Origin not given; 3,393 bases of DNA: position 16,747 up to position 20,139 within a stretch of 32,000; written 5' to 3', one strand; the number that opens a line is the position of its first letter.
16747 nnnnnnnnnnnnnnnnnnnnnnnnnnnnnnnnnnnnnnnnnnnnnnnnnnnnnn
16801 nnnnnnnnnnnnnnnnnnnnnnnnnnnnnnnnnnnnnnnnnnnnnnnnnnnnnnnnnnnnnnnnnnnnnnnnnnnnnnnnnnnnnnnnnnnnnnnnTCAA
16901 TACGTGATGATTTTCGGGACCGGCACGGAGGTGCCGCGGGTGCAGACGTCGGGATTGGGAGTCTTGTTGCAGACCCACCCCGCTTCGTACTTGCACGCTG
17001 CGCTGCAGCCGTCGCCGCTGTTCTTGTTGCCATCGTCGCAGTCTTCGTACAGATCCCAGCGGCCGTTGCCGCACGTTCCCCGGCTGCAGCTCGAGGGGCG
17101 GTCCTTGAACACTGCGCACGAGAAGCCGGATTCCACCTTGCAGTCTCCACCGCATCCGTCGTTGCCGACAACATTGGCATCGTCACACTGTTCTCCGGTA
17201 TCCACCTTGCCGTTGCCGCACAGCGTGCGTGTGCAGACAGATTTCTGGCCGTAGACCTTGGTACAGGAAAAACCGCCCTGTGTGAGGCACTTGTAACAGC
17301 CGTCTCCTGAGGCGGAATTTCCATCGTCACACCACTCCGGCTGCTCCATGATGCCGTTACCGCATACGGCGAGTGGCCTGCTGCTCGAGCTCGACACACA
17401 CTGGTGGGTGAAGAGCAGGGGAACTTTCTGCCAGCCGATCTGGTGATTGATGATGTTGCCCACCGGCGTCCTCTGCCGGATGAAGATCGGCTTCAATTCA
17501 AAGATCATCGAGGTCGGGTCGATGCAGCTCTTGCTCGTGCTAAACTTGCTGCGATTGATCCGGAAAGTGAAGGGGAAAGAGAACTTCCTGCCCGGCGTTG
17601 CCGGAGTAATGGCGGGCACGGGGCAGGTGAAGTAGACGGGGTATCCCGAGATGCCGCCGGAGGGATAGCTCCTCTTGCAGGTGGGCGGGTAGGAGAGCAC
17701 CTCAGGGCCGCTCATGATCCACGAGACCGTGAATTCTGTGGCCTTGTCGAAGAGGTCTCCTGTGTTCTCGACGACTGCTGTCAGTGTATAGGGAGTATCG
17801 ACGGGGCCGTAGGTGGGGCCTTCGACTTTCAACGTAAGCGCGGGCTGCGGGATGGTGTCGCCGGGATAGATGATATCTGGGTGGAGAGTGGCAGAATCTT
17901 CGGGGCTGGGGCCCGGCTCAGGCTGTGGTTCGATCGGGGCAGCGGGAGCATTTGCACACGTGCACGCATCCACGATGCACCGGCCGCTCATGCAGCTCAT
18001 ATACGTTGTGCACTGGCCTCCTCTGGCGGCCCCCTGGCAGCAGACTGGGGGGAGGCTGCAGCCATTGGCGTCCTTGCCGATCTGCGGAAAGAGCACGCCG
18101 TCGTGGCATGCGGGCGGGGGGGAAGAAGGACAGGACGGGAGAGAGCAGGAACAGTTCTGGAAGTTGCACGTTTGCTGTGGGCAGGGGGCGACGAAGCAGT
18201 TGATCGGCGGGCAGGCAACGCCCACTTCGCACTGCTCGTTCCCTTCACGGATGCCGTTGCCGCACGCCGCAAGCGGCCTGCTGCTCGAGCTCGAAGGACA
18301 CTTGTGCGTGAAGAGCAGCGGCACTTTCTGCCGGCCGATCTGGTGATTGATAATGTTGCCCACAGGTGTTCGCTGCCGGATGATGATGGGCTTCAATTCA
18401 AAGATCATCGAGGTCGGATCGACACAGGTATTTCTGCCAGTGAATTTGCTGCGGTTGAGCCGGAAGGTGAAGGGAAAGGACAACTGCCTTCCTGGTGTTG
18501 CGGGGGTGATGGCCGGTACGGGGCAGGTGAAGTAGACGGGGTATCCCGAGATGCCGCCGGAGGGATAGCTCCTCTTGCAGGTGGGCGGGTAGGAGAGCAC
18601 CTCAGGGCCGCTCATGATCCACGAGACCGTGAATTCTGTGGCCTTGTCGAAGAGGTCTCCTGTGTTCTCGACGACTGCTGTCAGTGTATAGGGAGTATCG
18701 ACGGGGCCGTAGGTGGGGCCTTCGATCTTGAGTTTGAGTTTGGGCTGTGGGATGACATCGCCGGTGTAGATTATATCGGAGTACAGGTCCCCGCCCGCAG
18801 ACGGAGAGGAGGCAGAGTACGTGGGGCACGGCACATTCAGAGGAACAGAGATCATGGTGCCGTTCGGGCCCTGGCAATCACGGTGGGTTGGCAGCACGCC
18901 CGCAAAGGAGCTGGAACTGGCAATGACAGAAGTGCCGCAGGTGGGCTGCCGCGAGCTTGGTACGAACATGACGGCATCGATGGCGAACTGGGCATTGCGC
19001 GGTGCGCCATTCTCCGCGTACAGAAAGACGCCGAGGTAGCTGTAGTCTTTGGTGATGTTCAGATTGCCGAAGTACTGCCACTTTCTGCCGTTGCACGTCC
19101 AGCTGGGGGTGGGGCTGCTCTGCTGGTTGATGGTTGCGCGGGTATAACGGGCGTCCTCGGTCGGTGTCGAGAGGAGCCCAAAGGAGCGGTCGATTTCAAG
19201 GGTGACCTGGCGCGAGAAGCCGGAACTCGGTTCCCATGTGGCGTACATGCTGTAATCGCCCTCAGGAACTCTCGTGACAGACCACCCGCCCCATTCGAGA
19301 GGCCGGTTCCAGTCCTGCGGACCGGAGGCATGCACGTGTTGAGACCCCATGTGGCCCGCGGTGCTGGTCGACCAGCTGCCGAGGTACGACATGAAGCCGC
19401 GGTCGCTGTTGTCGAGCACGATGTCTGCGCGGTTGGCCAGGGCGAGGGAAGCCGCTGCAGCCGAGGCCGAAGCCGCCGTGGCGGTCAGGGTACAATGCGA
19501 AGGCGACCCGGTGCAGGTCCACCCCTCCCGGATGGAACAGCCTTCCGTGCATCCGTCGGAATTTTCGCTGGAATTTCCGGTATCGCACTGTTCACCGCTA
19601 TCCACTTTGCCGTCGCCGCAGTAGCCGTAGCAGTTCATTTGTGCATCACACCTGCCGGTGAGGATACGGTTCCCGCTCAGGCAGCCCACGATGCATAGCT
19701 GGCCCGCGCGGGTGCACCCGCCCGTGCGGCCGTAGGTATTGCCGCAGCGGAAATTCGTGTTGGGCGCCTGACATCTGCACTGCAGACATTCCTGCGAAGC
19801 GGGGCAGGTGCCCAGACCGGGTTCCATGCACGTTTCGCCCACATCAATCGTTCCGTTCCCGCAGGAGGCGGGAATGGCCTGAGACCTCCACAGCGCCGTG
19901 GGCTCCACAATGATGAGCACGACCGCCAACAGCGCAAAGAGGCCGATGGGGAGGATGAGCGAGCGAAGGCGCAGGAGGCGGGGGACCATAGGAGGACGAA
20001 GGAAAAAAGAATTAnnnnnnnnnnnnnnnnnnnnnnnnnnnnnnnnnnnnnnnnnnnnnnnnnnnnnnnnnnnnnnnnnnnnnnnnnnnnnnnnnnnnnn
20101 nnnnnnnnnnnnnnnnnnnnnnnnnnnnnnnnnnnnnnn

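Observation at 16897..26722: Island of about 9.8 kb holding two adjacent modular, cysteine-rich surface proteins that share shuffled modules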

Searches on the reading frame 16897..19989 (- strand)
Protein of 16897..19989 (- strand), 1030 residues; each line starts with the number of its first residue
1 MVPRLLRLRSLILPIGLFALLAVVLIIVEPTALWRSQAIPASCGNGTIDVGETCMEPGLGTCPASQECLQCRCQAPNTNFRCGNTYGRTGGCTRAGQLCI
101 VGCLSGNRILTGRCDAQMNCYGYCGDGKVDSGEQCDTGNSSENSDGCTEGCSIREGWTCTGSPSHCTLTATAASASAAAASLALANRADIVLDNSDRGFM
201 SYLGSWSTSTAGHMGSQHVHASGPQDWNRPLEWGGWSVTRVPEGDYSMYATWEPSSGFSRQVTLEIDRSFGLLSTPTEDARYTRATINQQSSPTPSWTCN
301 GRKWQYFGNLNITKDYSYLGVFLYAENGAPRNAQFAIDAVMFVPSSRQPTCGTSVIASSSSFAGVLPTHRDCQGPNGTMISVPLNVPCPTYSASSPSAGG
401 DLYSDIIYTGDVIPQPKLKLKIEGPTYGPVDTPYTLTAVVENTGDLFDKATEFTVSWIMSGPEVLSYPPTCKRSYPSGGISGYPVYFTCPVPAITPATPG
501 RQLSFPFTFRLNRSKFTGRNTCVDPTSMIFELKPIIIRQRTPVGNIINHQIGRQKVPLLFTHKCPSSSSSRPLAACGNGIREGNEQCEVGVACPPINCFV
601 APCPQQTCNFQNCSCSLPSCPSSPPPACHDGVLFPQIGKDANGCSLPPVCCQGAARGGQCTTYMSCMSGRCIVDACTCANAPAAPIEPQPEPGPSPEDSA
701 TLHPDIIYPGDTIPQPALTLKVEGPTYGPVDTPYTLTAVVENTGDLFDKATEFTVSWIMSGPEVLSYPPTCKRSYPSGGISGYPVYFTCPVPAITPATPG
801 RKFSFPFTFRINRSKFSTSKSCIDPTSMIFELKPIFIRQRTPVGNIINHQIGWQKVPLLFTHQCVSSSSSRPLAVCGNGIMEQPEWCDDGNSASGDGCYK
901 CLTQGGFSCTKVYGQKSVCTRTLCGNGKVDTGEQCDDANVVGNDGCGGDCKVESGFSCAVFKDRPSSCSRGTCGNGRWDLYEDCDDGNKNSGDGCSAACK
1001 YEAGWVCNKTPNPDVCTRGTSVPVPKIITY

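Call 5: search_protein_families(library=pfam, proteins=[window:16897-19989:-], max_evalue=0.01)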
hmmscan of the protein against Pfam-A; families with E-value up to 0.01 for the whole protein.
window:16897-19989:- (1030 aa): 1 family
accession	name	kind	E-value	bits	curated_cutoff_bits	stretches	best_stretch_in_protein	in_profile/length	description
PF13948.11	DUF4215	-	7.2e-14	52.3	27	4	875-901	20-46/47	Domain of unknown function (DUF4215)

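Call 6: search_protein_families(library=ncbifam, proteins=[window:16897-19989:-], max_evalue=0.01)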
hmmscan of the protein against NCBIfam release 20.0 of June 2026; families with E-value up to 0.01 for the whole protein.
window:16897-19989:- (1030 aa): 1 family
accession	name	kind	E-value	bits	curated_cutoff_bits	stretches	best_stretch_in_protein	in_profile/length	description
TIGR02232.1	myxo_disulf_rpt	repeat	3.3e-41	138.8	20.8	4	971-1007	2-38/38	cysteine-rich acidic repeat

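Call 12: find_encoding_contigs(protein=window:16897-19989:-, flank=10000, max_places=6)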
Protein window:16897-19989:- (1030 aa): 18 contigs read that carry it; 6 places shown.
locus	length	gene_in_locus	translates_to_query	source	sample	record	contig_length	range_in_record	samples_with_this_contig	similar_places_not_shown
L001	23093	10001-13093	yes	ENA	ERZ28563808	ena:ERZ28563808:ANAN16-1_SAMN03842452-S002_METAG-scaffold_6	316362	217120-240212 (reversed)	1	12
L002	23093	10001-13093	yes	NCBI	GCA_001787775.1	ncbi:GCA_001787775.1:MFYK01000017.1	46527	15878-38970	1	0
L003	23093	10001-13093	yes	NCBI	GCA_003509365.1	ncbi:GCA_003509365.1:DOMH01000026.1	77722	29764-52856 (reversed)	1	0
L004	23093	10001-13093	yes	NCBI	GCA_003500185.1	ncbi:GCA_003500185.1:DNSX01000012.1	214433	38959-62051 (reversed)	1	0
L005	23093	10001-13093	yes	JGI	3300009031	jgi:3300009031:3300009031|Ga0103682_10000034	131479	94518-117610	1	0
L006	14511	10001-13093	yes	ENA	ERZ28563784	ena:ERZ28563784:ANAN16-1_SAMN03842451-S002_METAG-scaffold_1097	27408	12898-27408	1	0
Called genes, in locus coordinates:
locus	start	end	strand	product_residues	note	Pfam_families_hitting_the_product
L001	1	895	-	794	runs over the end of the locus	PF00932:LTD, PF00801:PKD (weak), PF18911:PKD_4, PF00932:LTD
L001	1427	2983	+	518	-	PF12072:RNase_Y_N, PF00013:KH_1 (weak), PF01966:HD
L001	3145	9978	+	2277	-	PF25275:Golvesin_C, PF13948:DUF4215 (weak)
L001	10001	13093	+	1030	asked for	PF13948:DUF4215 (weak)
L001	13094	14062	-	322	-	PF00730:HhH-GPD, PF00633:HHH (weak)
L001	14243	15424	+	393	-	PF00009:GTP_EFTU, PF03144:GTP_EFTU_D2, PF03143:GTP_EFTU_D3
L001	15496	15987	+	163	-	PF00338:Ribosomal_S10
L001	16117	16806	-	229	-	PF14622:Ribonucleas_3_3, PF00636:Ribonuclease_3, PF00035:dsrm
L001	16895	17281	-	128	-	PF01029:NusB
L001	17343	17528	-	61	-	-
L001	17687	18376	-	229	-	PF01027:Bax1-I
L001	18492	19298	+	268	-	PF18895:T4SS_pilin (faint)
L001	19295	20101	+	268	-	PF04956:TrbC (faint), PF18895:T4SS_pilin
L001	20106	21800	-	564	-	PF00343:Phosphorylase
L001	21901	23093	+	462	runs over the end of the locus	PF02878:PGM_PMM_I, PF02879:PGM_PMM_II, PF02880:PGM_PMM_III, PF00408:PGM_PMM_IV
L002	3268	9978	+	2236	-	PF25275:Golvesin_C, PF13948:DUF4215 (weak)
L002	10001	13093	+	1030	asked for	PF13948:DUF4215 (weak)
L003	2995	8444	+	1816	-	PF25275:Golvesin_C, PF13948:DUF4215 (weak)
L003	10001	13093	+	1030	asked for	PF13948:DUF4215 (weak)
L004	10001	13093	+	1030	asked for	PF13948:DUF4215 (weak)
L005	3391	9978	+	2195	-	PF25275:Golvesin_C, PF13948:DUF4215 (weak)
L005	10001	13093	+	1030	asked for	PF13948:DUF4215 (weak)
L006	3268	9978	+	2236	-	PF25275:Golvesin_C, PF13948:DUF4215 (weak)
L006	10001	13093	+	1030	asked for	PF13948:DUF4215 (weak)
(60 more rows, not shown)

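Call 26: find_homologous_proteins(query=window:16897-19989:-, max_evalue=0.00001)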
Query window:16897-19989:- (1030 aa): 10 proteins with E <= 0.00001 among 8000 candidates.
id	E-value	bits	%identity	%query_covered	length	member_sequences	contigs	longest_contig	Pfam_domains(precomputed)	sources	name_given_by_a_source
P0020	0.0e+0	1916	99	79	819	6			-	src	-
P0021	0.0e+0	1393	62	43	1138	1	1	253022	PF13948.12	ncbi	ncbi:MAG: DUF4215 domain-containing protein [Candidatus Peregrinibacteria bacterium]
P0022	0.0e+0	1166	68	41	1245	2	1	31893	PF13948.12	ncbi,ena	-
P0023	1.7e-74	270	50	12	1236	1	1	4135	PF00415.25,PF13948.12,PF13540.13,PF25384.2,PF25390.2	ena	-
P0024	3.7e-65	239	43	13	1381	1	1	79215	PF07691.18,PF13948.12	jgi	jgi:fibro-slime domain-containing protein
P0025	4.6e-60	222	45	15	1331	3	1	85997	PF13948.12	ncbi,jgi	ncbi:MAG TPA: DUF4215 domain-containing protein [Polyangia bacterium]|jgi:fibro-slime domain-contain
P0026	1.5e-56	210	48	13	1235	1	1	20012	PF13948.12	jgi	jgi:cysteine-rich repeat protein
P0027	2.3e-33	133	46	14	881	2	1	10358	PF13948.12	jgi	jgi:cysteine-rich repeat protein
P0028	1.3e-29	121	46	14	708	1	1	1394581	PF07691.18,PF13948.12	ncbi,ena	-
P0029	7.3e-16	76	34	15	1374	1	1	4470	PF13948.12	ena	-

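Call 28: find_encoding_contigs(protein=P0021, flank=10000, max_places=2)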
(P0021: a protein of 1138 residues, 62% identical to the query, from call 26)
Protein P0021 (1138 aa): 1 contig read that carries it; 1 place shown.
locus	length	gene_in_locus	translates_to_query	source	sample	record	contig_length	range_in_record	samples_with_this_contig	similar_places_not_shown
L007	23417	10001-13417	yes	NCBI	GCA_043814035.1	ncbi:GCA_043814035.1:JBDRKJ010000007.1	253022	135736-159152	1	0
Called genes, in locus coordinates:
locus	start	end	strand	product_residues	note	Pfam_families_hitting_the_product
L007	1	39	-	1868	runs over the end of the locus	-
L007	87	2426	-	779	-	PF00932:LTD, PF00801:PKD (weak), PF18911:PKD_4, PF00932:LTD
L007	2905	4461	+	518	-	PF12072:RNase_Y_N, PF00013:KH_1 (weak), PF01966:HD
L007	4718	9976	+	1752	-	PF25275:Golvesin_C, PF13948:DUF4215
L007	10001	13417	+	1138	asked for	PF13948:DUF4215 (faint)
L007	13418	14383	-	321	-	PF00730:HhH-GPD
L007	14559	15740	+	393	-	PF00009:GTP_EFTU, PF03144:GTP_EFTU_D2, PF03143:GTP_EFTU_D3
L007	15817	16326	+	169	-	PF00338:Ribosomal_S10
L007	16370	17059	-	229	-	PF14622:Ribonucleas_3_3, PF00636:Ribonuclease_3, PF00035:dsrm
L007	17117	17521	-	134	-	PF01029:NusB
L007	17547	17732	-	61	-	-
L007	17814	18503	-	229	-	PF01027:Bax1-I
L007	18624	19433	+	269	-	PF18895:T4SS_pilin (faint)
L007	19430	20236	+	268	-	PF18895:T4SS_pilin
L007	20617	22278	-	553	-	PF00343:Phosphorylase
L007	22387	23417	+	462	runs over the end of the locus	PF02878:PGM_PMM_I, PF02879:PGM_PMM_II, PF02880:PGM_PMM_III, PF00408:PGM_PMM_IV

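Call 29: find_encoding_contigs(protein=P0022, flank=10000, max_places=2)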
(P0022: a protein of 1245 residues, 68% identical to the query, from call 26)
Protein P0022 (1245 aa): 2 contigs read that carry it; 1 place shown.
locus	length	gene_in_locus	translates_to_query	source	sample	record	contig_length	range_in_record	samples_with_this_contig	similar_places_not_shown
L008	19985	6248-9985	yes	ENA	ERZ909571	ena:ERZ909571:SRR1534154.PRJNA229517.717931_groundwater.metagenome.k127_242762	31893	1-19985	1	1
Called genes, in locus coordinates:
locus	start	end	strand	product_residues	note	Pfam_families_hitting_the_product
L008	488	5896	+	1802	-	PF25275:Golvesin_C, PF13948:DUF4215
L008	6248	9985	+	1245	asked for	PF13948:DUF4215 (weak)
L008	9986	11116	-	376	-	PF00730:HhH-GPD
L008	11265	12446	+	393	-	PF00009:GTP_EFTU, PF03144:GTP_EFTU_D2, PF03143:GTP_EFTU_D3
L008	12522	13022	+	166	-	PF00338:Ribosomal_S10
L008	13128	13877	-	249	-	PF14622:Ribonucleas_3_3, PF00636:Ribonuclease_3, PF00035:dsrm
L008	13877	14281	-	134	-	PF01029:NusB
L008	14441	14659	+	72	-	-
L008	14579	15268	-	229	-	PF01027:Bax1-I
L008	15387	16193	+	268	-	PF18895:T4SS_pilin (faint)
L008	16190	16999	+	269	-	PF18895:T4SS_pilin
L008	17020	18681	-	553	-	PF00343:Phosphorylase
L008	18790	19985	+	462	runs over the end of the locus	PF02878:PGM_PMM_I, PF02879:PGM_PMM_II, PF02880:PGM_PMM_III, PF00408:PGM_PMM_IV (weak)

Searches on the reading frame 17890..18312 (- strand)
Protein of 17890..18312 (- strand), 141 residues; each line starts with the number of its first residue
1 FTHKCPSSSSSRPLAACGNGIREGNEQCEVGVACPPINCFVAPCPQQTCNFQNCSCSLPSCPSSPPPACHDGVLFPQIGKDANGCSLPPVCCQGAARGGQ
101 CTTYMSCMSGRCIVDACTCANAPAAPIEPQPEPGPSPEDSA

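Call 23: search_protein_families(library=pfam, max_evalue=1, proteins=[window:17890-18312:-])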
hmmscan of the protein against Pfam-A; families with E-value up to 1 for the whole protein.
seq(141 aa): 0 families

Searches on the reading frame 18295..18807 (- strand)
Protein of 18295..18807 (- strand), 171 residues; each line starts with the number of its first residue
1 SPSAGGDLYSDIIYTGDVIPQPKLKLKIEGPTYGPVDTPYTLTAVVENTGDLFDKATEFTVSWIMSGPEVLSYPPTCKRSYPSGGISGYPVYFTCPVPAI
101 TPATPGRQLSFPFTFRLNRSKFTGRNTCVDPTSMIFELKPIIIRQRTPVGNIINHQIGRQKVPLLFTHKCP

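Call 23: search_protein_families(library=pfam, max_evalue=1, proteins=[window:18295-18807:-])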
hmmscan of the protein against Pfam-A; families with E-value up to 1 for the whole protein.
seq(171 aa): 0 families

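Call 35: search_solved_structures(query=window:18295-18807:-, max_evalue=1)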
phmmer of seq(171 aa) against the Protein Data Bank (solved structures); distinct sequences matched with E-value up to 1: 0.

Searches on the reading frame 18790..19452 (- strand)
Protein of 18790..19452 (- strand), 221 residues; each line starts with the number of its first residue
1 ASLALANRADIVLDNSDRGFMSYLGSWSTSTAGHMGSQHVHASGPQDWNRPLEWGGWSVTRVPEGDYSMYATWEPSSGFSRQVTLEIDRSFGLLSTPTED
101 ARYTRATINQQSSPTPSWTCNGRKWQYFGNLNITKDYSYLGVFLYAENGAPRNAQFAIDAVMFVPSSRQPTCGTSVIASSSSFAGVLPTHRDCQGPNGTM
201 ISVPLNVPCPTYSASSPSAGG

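Call 23: search_protein_families(library=pfam, max_evalue=1, proteins=[window:18790-19452:-])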
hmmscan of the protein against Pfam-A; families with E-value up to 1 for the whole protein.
seq(221 aa): 1 family
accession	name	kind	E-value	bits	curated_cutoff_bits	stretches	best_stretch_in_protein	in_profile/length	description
PF25275.1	Golvesin_C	-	0.034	14.7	31.6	1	11-92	1-80/132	Golvesin C-terminal domain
